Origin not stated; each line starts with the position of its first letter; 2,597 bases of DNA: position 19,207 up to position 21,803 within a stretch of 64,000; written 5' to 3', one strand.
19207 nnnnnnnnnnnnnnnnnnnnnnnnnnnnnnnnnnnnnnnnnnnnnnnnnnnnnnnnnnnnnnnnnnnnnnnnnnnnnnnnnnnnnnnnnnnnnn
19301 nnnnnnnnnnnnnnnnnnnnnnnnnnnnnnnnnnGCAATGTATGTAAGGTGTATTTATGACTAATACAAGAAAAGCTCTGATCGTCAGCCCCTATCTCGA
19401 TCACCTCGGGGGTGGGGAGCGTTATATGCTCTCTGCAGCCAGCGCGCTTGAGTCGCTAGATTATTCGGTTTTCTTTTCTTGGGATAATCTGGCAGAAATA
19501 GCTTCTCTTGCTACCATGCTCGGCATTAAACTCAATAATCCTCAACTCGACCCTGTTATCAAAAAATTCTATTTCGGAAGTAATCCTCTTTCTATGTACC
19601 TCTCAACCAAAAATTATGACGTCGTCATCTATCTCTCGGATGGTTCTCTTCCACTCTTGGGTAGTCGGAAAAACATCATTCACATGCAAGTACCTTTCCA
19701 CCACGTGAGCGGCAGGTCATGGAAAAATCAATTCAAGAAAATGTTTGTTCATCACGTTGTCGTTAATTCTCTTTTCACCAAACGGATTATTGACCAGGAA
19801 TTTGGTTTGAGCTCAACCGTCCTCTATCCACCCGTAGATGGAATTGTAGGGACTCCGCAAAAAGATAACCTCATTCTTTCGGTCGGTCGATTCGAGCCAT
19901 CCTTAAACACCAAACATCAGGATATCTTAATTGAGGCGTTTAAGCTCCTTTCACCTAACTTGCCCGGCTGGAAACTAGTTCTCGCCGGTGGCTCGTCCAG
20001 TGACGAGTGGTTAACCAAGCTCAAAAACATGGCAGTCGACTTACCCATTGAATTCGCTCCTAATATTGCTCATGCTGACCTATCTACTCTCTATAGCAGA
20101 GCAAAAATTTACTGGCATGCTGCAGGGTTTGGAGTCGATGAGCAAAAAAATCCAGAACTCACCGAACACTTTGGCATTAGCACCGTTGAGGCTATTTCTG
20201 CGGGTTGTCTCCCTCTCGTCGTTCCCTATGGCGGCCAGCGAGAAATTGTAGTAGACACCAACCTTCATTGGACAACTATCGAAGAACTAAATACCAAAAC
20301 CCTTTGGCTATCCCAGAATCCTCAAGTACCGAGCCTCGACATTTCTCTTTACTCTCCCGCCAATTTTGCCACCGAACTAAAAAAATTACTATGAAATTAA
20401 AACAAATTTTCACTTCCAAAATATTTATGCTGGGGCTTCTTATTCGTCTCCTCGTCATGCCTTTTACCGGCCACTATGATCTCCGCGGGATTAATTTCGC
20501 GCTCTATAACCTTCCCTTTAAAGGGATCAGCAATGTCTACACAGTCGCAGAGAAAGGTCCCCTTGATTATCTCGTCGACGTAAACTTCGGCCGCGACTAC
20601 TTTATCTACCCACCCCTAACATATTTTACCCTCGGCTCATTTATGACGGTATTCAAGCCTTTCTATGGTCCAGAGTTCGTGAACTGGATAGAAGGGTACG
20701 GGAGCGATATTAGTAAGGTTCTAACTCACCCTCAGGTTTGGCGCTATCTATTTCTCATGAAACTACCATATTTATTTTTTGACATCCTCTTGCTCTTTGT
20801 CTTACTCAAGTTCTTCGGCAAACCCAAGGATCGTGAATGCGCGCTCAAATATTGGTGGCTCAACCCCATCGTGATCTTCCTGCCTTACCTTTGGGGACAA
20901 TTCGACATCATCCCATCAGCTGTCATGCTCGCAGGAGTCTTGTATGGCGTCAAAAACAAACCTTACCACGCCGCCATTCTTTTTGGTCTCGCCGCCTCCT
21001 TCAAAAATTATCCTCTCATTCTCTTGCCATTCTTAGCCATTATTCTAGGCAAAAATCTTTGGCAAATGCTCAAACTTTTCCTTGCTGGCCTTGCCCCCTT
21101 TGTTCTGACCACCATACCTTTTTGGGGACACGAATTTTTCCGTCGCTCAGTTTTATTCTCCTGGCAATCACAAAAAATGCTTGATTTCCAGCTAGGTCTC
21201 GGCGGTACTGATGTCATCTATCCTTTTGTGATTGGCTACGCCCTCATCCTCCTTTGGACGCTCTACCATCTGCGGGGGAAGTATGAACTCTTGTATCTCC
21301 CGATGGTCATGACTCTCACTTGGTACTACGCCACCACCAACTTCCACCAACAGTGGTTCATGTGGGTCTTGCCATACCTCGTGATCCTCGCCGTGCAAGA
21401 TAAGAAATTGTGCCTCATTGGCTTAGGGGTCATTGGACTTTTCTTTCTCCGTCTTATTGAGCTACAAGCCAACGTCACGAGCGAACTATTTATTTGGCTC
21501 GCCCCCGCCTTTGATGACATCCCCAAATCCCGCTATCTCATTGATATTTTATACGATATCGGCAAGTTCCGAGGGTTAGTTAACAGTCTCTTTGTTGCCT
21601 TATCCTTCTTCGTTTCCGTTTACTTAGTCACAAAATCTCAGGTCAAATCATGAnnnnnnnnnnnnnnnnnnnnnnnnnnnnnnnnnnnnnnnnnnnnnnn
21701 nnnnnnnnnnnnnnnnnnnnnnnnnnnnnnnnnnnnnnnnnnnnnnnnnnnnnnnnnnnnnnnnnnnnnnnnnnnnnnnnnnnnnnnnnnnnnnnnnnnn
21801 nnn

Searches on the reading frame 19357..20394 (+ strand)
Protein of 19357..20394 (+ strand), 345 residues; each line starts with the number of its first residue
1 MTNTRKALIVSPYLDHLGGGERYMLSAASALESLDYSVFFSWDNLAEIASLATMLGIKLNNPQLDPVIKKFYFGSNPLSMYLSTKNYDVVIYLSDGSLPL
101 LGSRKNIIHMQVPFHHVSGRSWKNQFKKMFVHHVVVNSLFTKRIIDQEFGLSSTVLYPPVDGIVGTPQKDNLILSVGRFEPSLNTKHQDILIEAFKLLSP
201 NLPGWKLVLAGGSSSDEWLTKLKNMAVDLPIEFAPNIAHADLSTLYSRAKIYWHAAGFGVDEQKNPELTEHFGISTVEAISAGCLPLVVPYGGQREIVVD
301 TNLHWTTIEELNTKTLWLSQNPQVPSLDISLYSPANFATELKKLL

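Call 9: search_protein_families(library=pfam, proteins=[window:19357-20394:+], max_evalue=0.001)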
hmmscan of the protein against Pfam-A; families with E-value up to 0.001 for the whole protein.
window:19357-20394:+ (345 aa): 3 families
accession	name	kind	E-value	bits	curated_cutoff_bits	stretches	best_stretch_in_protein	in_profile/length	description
PF00534.26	Glycos_transf_1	-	2.1e-20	73.4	26.4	1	165-302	10-135/172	Glycosyl transferases group 1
PF13692.12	Glyco_trans_1_4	-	7.3e-12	46.2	27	1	172-301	3-118/142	Glycosyl transferases group 1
PF13439.12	Glyco_transf_4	-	7.8e-05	23.2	28.5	1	18-161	2-167/170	Glycosyltransferase Family 4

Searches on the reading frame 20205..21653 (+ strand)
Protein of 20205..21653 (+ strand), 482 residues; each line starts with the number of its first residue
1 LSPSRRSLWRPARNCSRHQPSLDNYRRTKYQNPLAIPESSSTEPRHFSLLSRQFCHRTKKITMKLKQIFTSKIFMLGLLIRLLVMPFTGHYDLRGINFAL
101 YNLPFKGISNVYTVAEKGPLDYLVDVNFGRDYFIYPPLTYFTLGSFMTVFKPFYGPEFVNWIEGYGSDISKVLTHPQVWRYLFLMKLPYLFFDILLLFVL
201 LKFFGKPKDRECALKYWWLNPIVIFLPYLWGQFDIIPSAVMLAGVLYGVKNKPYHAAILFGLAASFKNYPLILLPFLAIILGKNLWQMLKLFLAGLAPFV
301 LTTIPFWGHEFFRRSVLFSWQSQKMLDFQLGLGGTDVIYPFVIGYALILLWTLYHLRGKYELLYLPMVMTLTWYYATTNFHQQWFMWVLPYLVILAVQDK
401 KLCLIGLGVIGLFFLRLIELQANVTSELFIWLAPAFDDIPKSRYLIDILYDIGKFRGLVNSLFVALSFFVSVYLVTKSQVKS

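Call 9: search_protein_families(library=pfam, proteins=[window:20205-21653:+], max_evalue=0.001)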
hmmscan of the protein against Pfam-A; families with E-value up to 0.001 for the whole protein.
window:20205-21653:+ (482 aa): 1 family
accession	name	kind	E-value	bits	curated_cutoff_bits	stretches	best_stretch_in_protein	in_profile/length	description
PF09594.16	GT87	-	4e-06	27.2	25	1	218-369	61-229/237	Glycosyltransferase family 87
